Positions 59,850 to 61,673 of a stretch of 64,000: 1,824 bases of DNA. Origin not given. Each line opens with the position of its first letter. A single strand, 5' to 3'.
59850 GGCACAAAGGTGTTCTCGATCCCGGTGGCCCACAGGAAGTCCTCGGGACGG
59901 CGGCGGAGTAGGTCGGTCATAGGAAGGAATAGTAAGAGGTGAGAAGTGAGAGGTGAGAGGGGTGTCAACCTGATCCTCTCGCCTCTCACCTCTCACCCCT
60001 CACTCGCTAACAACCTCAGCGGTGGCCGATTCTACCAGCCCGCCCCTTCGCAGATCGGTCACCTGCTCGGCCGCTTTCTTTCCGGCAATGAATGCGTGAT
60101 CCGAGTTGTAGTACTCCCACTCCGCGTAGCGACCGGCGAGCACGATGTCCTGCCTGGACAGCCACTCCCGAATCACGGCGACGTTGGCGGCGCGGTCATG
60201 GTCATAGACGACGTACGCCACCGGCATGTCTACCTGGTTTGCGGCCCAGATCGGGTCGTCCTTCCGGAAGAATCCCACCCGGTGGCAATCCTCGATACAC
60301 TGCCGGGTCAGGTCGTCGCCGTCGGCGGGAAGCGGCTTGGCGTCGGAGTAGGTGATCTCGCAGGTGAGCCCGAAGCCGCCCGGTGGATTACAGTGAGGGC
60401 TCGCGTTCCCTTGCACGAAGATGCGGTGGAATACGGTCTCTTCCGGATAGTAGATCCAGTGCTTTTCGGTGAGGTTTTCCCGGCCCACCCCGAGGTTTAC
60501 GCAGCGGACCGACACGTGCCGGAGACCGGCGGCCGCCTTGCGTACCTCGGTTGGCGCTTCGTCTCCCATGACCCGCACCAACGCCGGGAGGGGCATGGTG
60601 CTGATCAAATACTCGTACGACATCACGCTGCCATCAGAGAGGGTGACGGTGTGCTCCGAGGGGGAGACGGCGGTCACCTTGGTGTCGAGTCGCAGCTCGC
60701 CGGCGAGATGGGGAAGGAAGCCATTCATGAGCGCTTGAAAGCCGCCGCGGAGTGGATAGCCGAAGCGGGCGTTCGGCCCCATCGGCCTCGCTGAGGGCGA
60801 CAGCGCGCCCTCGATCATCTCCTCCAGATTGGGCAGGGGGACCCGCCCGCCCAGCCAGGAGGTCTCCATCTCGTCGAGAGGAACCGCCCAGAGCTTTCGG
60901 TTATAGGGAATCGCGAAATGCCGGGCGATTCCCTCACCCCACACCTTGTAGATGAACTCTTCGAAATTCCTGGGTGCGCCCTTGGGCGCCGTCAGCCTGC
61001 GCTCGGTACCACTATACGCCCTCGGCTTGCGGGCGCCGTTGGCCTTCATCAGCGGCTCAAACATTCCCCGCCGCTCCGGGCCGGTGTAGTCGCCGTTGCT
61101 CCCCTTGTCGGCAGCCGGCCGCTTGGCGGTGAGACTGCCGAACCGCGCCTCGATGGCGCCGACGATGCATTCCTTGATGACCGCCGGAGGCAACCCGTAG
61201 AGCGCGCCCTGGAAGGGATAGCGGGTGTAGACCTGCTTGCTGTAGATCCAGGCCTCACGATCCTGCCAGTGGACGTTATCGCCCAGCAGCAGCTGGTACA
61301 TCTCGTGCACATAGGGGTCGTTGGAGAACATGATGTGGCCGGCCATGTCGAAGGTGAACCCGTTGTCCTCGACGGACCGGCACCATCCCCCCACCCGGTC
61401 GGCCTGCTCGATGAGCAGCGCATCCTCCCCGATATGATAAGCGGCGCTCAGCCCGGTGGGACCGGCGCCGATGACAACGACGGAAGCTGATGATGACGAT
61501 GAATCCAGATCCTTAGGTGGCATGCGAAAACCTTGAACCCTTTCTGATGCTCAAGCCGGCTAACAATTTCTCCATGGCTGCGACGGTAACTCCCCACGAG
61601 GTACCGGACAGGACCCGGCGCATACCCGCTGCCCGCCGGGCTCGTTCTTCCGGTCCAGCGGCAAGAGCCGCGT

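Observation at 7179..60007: A family of intercistronic arm-spacer-arm elements built from short-period (7-9 nt) repeats, whose arms donate the stop codon of the upstream gene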

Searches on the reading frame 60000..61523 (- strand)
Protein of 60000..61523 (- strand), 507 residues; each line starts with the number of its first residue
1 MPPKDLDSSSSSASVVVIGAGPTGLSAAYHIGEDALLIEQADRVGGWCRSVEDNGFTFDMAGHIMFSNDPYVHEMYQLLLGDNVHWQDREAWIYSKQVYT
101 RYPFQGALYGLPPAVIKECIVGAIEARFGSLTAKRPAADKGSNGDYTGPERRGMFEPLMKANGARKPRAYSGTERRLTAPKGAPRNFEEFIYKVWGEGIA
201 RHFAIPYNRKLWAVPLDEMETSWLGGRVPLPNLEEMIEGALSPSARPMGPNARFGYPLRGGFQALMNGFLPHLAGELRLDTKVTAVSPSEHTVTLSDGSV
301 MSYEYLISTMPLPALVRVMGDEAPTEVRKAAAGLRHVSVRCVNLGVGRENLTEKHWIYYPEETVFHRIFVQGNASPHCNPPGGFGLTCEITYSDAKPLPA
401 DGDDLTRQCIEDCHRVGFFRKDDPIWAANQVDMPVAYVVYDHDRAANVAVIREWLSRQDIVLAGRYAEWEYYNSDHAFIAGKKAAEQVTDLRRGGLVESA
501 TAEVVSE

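Call 14: find_encoding_contigs(protein=window:60000-61523:-, flank=10000, max_places=6)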
Protein window:60000-61523:- (507 aa): no gene with exactly this product is on record in the collection.
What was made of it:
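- Tried and rejected: Exact-protein look-up of the window's UGM-like gene found nothing (call 14).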

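Call 15: find_homologous_proteins(query=window:60000-61523:-, max_evalue=1e-30)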
Query window:60000-61523:- (507 aa): 3075 proteins with E <= 1e-30 among 8000 candidates; the best 120 are listed.
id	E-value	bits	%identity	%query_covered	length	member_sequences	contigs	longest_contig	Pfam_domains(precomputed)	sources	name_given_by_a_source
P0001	0.0e+0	1132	95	99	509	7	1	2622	PF01593.31,PF13450.13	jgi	jgi:UDP-galactopyranose mutase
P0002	0.0e+0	1088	90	99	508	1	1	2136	PF01593.31,PF13450.13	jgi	jgi:UDP-galactopyranose mutase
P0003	0.0e+0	1068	91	97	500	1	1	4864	PF01593.31,PF13450.13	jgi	jgi:UDP-galactopyranose mutase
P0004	0.0e+0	1056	88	99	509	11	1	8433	PF01593.31,PF13450.13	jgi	jgi:UDP-galactopyranose mutase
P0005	0.0e+0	1052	87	100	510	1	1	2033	PF01593.31,PF13450.13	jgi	jgi:UDP-galactopyranose mutase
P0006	0.0e+0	1051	87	99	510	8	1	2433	PF01593.31,PF13450.13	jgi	jgi:UDP-galactopyranose mutase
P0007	0.0e+0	1050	87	100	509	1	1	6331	PF01593.31,PF13450.13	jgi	jgi:UDP-galactopyranose mutase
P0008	0.0e+0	1046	86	100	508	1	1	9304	PF01266.31,PF01593.31,PF13450.13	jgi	jgi:UDP-galactopyranose mutase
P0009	0.0e+0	1046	87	98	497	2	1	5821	PF01593.31,PF13450.13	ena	-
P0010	0.0e+0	1039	87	99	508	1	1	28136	PF01266.31,PF01593.31,PF13450.13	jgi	jgi:UDP-galactopyranose mutase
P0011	0.0e+0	1039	86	97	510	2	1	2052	PF01593.31,PF13450.13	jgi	jgi:UDP-galactopyranose mutase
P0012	0.0e+0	1037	86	97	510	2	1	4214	PF01593.31,PF13450.13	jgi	jgi:UDP-galactopyranose mutase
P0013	0.0e+0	1034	84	100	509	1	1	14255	PF01266.31,PF01593.31,PF13450.13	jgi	jgi:UDP-galactopyranose mutase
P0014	0.0e+0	1033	86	97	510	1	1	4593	PF01266.31,PF01593.31,PF13450.13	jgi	jgi:UDP-galactopyranose mutase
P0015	0.0e+0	1033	86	97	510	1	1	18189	PF01593.31,PF13450.13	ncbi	-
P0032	0.0e+0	1024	85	97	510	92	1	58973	PF01266.31,PF01593.31,PF13450.13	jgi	jgi:UDP-galactopyranose mutase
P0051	0.0e+0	1015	85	97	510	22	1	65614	PF01266.31,PF01593.31,PF13450.13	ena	-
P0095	5.8e-292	987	82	97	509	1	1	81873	PF01593.31,PF13450.13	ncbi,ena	-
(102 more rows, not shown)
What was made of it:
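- On STRR-type repeats: The organism is Gemmatimonadales-like (call 15).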

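Call 17: find_encoding_contigs(protein=P0001, flank=10000, max_places=3)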
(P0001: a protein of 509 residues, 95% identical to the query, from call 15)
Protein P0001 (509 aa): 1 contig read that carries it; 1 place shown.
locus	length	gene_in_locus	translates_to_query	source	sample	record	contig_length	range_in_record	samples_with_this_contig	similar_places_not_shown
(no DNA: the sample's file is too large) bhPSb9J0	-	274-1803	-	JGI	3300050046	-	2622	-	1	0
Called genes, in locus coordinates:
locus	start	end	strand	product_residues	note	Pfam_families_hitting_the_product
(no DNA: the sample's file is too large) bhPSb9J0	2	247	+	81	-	?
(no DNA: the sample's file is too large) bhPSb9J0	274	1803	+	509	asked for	PF01593:Amino_oxidase, PF13450:NAD_binding_8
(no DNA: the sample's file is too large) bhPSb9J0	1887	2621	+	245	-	?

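Call 18: find_encoding_contigs(protein=P0010, flank=10000, max_places=3)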
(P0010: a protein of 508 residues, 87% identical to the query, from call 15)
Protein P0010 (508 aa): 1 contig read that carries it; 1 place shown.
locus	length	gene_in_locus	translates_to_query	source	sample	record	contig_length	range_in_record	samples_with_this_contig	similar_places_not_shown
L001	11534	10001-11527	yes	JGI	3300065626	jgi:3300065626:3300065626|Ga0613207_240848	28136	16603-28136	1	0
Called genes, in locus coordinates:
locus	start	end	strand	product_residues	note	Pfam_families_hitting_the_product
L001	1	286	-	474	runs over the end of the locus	PF00753:Lactamase_B, PF00581:Rhodanese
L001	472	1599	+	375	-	-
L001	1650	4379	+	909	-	PF13620:CarboxypepD_reg, PF00593:TonB_dep_Rec_b-barrel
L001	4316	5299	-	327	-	PF07992:Pyr_redox_2, PF01266:DAO (faint), PF13454:NAD_binding_9 (faint), PF13738:Pyr_redox_3 (faint)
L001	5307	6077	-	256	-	PF11127:YgaP-like_TM, PF10604:Polyketide_cyc2, PF03364:Polyketide_cyc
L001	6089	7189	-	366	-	PF00106:adh_short, PF08659:KR, PF13561:adh_short_C2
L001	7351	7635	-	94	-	-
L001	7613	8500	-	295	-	PF10604:Polyketide_cyc2, PF03364:Polyketide_cyc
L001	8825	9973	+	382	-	PF13692:Glyco_trans_1_4, PF13524:Glyco_trans_1_2 (weak)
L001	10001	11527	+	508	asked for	PF01266:DAO (weak), PF01593:Amino_oxidase, PF13450:NAD_binding_8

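Call 19: find_encoding_contigs(protein=P0032, flank=10000, max_places=2)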
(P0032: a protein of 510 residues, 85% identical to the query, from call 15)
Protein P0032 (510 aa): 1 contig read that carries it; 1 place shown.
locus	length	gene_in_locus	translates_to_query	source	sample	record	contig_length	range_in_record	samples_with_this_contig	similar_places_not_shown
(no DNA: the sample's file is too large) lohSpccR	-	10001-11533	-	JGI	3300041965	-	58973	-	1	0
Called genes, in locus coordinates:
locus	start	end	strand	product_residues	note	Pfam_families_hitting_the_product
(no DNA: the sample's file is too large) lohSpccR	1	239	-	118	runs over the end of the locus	-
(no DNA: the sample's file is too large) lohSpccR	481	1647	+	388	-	-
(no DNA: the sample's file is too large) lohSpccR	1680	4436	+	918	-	PF13620:CarboxypepD_reg, PF13715:CarbopepD_reg_2 (weak)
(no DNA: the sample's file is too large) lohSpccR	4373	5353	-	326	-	PF01134:GIDA (faint), PF01266:DAO (faint), PF03486:HI0933_like (faint), PF07992:Pyr_redox_2, PF13454:NAD_binding_9 (faint), PF13738:Pyr_redox_3 (faint)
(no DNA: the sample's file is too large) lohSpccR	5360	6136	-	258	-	PF11127:YgaP-like_TM (weak), PF10604:Polyketide_cyc2, PF03364:Polyketide_cyc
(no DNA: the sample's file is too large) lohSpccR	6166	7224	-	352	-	PF00106:adh_short, PF08659:KR, PF13561:adh_short_C2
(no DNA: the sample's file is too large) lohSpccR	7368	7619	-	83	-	-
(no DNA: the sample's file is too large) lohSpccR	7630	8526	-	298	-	PF12732:YtxH (weak), PF10604:Polyketide_cyc2, PF03364:Polyketide_cyc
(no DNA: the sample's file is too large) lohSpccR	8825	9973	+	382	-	PF13692:Glyco_trans_1_4, PF13524:Glyco_trans_1_2 (weak)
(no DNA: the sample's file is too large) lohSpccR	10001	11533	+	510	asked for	PF01266:DAO (faint), PF01593:Amino_oxidase, PF13450:NAD_binding_8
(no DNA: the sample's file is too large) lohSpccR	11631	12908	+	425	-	PF00232:Glyco_hydro_1, PF02449:Glyco_hydro_42 (faint)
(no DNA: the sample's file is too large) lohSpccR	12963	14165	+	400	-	-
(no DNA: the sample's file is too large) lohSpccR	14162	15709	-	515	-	?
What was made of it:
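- Tried and rejected: Two related contigs had no DNA available (calls 17, 19).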

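Call 20: find_encoding_contigs(protein=P0051, flank=10000, max_places=2)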
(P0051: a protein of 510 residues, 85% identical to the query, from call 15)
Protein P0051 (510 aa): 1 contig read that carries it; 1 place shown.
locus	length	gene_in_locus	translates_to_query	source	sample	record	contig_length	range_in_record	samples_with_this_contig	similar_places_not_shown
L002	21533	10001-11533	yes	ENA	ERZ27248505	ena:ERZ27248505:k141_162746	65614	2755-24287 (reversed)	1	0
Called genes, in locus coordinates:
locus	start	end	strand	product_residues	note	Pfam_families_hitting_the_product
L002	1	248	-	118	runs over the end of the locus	-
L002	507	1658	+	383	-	-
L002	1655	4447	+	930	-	PF13620:CarboxypepD_reg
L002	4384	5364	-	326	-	PF01266:DAO (faint), PF03486:HI0933_like (faint), PF07992:Pyr_redox_2, PF13738:Pyr_redox_3 (faint)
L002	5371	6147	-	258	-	PF11127:YgaP-like_TM, PF10604:Polyketide_cyc2, PF03364:Polyketide_cyc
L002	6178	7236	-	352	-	PF00106:adh_short, PF08659:KR, PF13561:adh_short_C2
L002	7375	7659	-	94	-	-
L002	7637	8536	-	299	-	PF10604:Polyketide_cyc2, PF03364:Polyketide_cyc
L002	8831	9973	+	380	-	PF13692:Glyco_trans_1_4, PF13524:Glyco_trans_1_2 (weak)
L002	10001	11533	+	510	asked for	PF01266:DAO (faint), PF01593:Amino_oxidase, PF13450:NAD_binding_8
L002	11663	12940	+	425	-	PF00232:Glyco_hydro_1, PF02449:Glyco_hydro_42 (faint)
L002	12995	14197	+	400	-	-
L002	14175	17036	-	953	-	PF02837:Glyco_hydro_2_N, PF22666:Glyco_hydro_2_N2, PF00703:Glyco_hydro_2 (weak), PF02836:Glyco_hydro_2_C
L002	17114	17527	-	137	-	-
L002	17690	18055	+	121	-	PF01925:TauE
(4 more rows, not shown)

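Call 21: find_encoding_contigs(protein=P0095, flank=10000, max_places=2)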
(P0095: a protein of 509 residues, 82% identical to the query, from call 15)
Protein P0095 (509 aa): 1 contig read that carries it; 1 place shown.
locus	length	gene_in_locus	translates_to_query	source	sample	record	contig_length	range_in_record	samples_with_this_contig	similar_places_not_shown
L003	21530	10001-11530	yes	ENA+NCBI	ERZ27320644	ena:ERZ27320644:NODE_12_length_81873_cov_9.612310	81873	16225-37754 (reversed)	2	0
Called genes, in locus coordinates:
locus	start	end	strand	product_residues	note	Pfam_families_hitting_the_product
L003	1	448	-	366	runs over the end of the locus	PF01168:Ala_racemase_N, PF14031:D-ser_dehydrat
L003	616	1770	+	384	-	-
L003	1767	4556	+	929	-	PF13620:CarboxypepD_reg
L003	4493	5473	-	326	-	PF01266:DAO (faint), PF03486:HI0933_like (faint), PF07992:Pyr_redox_2, PF13454:NAD_binding_9 (faint), PF13738:Pyr_redox_3 (faint)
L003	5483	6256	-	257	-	PF10604:Polyketide_cyc2, PF03364:Polyketide_cyc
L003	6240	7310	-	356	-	PF00106:adh_short, PF08659:KR, PF13561:adh_short_C2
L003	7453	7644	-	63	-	-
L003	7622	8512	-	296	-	PF10604:Polyketide_cyc2, PF03364:Polyketide_cyc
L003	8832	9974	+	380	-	PF13692:Glyco_trans_1_4, PF13524:Glyco_trans_1_2 (weak)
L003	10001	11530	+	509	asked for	PF01593:Amino_oxidase, PF13450:NAD_binding_8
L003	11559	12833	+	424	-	PF00232:Glyco_hydro_1, PF02449:Glyco_hydro_42 (weak)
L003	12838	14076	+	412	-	-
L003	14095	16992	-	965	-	PF02837:Glyco_hydro_2_N, PF22666:Glyco_hydro_2_N2, PF00703:Glyco_hydro_2 (weak), PF02836:Glyco_hydro_2_C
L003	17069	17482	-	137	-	-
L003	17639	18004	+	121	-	PF01925:TauE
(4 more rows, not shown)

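Call 46: find_related_loci(query=window:60000-61523:-, collection=metagenome_contigs, flank=10000)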
Query window:60000-61523:- (507 aa) in metagenome_contigs; peptide patterns used: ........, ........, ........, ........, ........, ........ (x = any residue, [..] = any of these).
600 stretches matched a pattern (row limit reached: there are more); 553 encode a relative of the query (tblastn E <= 1e-3); the best 80 are kept; 80 distinct loci.
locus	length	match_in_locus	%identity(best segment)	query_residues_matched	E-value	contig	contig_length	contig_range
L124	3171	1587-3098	85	1-504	0e+0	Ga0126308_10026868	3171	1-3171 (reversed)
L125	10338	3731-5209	85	1-493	0e+0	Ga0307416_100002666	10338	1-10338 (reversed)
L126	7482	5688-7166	85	1-493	0e+0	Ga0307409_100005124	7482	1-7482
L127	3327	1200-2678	86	1-493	0e+0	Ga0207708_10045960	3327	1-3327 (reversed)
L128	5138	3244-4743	85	1-499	0e+0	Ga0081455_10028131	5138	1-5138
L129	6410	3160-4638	85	1-493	0e+0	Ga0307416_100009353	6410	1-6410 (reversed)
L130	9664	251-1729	85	1-493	0e+0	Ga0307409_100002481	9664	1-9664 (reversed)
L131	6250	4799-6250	86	1-484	0e+0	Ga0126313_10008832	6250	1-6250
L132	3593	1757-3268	84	1-503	0e+0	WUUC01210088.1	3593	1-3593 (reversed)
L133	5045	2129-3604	85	3-495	0e+0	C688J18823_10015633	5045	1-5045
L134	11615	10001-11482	84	1-493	0e+0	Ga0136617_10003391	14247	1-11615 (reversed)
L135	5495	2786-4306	83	1-506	0e+0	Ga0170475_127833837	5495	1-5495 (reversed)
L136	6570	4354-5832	83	1-493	0e+0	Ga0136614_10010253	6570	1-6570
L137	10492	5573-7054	83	1-493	0e+0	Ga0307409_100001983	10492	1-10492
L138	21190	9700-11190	83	1-493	0e+0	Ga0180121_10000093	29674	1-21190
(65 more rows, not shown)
